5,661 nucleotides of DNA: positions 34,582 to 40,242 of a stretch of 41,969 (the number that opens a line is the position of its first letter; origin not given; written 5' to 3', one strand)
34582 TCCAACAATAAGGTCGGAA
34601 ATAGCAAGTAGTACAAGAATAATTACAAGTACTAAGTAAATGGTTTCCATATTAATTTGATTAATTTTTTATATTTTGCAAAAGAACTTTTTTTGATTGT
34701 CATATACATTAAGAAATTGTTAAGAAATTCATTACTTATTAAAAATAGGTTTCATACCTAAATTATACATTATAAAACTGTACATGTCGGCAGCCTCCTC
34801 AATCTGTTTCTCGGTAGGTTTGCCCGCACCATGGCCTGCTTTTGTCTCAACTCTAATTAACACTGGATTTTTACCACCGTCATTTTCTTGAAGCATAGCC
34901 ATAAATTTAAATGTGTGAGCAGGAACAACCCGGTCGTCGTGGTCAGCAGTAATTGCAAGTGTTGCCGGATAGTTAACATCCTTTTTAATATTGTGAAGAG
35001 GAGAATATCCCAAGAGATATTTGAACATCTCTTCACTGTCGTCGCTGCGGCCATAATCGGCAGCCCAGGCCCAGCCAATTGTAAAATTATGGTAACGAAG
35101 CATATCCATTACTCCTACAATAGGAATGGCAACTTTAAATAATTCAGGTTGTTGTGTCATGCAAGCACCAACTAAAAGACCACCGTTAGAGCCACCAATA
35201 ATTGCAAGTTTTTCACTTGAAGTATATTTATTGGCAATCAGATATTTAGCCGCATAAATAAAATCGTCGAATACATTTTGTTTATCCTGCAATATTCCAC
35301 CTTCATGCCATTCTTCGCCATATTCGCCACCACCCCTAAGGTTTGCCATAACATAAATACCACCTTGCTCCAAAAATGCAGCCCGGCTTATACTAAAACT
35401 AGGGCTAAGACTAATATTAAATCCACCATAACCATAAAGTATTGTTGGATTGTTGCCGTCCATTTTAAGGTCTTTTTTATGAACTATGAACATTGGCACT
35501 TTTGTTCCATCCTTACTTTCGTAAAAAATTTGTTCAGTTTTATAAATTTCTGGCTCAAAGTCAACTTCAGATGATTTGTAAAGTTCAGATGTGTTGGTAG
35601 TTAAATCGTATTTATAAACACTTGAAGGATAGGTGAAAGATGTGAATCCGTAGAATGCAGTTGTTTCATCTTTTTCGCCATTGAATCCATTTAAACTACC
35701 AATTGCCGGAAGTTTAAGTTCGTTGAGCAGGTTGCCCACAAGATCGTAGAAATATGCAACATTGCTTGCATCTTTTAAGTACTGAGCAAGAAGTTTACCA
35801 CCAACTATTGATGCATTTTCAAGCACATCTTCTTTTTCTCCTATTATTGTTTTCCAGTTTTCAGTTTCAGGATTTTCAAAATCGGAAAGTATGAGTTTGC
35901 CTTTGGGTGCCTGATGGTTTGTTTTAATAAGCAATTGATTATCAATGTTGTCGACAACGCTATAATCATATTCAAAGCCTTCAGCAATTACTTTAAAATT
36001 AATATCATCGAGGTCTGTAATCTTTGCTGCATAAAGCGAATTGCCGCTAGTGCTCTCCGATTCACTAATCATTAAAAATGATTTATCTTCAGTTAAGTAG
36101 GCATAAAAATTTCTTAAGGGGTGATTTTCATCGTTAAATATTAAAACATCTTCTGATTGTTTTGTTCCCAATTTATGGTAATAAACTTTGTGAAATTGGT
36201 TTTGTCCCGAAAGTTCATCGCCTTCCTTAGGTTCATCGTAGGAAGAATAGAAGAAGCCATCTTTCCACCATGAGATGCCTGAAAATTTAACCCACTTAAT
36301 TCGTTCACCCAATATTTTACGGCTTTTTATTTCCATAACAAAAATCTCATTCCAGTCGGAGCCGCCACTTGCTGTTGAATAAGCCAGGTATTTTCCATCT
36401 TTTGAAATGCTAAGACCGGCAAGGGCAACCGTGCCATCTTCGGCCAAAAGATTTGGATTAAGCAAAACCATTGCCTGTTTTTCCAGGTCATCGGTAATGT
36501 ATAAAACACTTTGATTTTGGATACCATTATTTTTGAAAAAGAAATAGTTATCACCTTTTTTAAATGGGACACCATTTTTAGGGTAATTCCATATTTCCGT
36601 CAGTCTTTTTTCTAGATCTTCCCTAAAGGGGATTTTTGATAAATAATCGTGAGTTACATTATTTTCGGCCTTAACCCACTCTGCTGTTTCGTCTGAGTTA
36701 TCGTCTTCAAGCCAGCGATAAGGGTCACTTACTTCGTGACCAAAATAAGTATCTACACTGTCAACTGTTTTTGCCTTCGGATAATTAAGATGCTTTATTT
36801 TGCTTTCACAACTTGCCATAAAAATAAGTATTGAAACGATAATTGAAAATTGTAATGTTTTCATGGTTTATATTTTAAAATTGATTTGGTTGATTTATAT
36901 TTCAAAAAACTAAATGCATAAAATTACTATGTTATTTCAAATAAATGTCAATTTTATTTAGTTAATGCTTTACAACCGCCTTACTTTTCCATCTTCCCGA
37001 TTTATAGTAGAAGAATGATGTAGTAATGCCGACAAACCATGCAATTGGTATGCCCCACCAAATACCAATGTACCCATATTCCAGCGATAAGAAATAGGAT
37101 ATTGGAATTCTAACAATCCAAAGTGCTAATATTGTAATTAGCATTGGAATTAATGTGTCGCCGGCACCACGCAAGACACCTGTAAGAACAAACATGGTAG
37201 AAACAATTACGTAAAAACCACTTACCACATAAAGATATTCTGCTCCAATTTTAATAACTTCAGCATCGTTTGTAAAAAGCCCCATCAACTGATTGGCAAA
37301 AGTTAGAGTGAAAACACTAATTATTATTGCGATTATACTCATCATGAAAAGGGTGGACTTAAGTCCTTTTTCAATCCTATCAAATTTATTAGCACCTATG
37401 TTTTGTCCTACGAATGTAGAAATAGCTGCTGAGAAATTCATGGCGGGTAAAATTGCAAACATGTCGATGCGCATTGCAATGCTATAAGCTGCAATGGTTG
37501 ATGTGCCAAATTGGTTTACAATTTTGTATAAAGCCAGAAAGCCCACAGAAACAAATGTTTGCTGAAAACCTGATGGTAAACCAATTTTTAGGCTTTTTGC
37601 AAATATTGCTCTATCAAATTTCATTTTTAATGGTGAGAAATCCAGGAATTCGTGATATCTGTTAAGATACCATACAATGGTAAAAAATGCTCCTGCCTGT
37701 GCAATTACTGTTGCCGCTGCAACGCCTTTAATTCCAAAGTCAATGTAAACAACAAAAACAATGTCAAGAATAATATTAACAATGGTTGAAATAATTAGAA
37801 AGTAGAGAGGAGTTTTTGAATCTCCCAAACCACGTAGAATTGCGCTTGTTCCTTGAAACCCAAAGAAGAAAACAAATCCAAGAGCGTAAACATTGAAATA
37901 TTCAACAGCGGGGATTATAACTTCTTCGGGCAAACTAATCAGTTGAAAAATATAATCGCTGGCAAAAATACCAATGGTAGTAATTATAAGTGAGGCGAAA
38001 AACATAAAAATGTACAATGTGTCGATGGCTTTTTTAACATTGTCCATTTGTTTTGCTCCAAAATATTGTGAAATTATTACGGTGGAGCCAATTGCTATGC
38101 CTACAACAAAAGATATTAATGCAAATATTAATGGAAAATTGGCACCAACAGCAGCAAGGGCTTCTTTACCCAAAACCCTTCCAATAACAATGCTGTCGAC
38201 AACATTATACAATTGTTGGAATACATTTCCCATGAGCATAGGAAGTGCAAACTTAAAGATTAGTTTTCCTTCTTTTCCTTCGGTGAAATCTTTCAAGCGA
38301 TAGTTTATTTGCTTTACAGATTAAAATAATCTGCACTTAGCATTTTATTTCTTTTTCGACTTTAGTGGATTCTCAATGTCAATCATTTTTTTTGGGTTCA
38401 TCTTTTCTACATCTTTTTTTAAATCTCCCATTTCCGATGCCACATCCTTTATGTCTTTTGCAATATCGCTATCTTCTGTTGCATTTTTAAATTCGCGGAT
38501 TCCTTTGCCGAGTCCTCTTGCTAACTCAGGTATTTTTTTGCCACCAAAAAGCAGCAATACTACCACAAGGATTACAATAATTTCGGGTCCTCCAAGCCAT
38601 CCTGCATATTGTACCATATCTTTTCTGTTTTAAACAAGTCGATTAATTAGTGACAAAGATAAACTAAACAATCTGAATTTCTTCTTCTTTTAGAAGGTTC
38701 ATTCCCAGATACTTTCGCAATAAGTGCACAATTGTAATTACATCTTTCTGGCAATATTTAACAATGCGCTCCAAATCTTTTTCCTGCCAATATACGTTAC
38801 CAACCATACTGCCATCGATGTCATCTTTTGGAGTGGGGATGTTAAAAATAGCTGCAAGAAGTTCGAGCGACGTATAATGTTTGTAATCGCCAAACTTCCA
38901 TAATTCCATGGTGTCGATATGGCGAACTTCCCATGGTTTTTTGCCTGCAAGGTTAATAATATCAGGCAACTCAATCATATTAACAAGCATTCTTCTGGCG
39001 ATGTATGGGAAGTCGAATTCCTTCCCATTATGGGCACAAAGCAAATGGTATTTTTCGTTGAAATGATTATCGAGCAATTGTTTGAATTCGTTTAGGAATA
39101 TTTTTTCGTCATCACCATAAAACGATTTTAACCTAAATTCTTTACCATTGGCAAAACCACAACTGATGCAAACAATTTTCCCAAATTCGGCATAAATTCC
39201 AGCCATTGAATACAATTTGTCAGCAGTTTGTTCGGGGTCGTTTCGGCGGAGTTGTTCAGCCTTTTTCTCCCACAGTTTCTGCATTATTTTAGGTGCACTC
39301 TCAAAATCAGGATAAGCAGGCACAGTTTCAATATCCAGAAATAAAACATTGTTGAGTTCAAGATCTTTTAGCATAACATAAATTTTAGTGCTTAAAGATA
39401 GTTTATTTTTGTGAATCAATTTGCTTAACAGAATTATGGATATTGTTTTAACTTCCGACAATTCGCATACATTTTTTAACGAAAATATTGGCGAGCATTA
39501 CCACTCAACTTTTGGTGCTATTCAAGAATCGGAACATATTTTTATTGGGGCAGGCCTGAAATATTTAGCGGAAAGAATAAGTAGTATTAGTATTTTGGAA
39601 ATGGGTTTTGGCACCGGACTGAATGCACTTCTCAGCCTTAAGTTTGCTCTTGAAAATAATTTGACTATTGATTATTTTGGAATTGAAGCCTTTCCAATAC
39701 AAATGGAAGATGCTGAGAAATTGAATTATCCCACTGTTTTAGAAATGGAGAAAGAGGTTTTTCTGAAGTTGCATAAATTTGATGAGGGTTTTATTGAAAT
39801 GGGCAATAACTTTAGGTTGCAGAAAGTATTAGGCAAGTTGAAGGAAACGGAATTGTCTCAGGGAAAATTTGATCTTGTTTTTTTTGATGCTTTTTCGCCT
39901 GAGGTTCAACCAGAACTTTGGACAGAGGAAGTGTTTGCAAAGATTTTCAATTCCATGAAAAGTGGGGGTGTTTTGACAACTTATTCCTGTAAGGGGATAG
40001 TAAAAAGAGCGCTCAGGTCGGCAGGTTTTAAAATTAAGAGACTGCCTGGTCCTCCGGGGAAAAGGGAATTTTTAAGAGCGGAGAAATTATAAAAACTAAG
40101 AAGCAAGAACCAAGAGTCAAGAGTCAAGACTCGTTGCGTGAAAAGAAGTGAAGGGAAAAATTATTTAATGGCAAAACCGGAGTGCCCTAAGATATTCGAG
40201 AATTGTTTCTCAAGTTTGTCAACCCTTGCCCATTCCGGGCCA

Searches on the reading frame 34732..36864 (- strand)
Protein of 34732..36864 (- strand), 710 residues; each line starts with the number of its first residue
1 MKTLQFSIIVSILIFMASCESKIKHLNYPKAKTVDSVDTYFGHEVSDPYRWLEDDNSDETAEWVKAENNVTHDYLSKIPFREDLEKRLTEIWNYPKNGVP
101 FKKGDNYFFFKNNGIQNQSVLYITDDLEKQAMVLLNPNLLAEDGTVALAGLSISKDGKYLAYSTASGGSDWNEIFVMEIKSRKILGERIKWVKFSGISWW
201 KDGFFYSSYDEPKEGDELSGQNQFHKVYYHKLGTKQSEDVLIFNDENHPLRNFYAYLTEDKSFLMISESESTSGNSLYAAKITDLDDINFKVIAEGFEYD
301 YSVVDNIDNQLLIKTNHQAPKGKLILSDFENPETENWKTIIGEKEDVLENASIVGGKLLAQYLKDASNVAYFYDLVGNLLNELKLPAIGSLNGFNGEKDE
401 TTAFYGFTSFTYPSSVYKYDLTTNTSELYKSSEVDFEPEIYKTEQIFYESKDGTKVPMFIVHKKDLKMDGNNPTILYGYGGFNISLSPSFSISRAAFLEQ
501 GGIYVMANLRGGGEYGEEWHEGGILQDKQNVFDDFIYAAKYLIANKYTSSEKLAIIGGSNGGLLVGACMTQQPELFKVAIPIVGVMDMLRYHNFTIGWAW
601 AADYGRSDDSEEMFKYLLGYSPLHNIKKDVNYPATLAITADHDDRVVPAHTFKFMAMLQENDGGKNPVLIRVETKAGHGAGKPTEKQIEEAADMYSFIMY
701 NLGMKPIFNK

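Call 38: search_protein_families(library=pfam, proteins=[window:34732-36864:-], max_evalue=0.0001)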
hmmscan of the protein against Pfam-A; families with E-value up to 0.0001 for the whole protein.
window:34732-36864:- (710 aa): 2 families
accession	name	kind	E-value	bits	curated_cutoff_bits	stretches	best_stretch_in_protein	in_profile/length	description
PF02897.21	Peptidase_S9_N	-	1e-124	416.9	24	1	29-431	1-413/414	Prolyl oligopeptidase, N-terminal beta-propeller domain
PF00326.27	Peptidase_S9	-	1.4e-65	221.3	22.6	1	488-704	1-212/213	Prolyl oligopeptidase family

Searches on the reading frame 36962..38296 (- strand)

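Call 38: search_protein_families(library=pfam, proteins=[window:36962-38296:-], max_evalue=0.0001)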
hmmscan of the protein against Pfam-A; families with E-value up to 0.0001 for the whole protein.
window:36962-38296:- (444 aa): 2 families
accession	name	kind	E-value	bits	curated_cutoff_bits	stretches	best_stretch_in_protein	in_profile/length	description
PF01554.23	MatE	-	1.4e-67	226.8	24.9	2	241-401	1-160/161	MatE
PF03023.19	MurJ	-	3.1e-12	46.3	27.4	1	8-254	194-446/451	Lipid II flippase MurJ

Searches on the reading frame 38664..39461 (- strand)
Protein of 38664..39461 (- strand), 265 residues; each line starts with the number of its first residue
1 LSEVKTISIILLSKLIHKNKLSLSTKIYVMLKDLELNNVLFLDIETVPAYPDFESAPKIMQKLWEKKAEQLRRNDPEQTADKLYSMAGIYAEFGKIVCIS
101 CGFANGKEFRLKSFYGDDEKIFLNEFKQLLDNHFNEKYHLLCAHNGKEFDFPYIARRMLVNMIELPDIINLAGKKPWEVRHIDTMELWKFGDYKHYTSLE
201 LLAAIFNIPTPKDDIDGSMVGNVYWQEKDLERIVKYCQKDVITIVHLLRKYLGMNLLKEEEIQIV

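Call 38: search_protein_families(library=pfam, proteins=[window:38664-39461:-], max_evalue=0.0001)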
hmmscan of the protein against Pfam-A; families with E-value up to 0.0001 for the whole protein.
window:38664-39461:- (265 aa): 2 families
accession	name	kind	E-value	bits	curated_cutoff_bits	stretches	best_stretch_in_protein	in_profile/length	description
PF10108.15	DNA_pol_B_exo2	-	1.8e-16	60.9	24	1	92-247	7-169/213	Predicted 3'-5' exonuclease related to the exonuclease domain of PolB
PF13482.12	RNase_H_2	-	2.6e-16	60.4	22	1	88-249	9-162/165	RNase_H superfamily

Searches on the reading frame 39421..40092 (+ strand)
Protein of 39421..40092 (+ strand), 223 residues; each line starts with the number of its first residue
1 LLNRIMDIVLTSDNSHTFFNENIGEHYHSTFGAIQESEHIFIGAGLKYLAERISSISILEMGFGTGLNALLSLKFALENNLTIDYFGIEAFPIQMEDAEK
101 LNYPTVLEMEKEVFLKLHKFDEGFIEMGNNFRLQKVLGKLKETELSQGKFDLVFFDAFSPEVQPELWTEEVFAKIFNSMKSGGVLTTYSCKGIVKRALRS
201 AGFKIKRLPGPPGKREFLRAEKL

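Call 38: search_protein_families(library=pfam, proteins=[window:39421-40092:+], max_evalue=0.0001)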
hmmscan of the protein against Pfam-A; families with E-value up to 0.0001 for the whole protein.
window:39421-40092:+ (223 aa): 1 family
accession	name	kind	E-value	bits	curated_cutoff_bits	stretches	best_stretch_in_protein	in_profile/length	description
PF05430.17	Methyltransf_30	-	3.9e-25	88.6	22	1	129-222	29-123/124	S-adenosyl-L-methionine-dependent methyltransferase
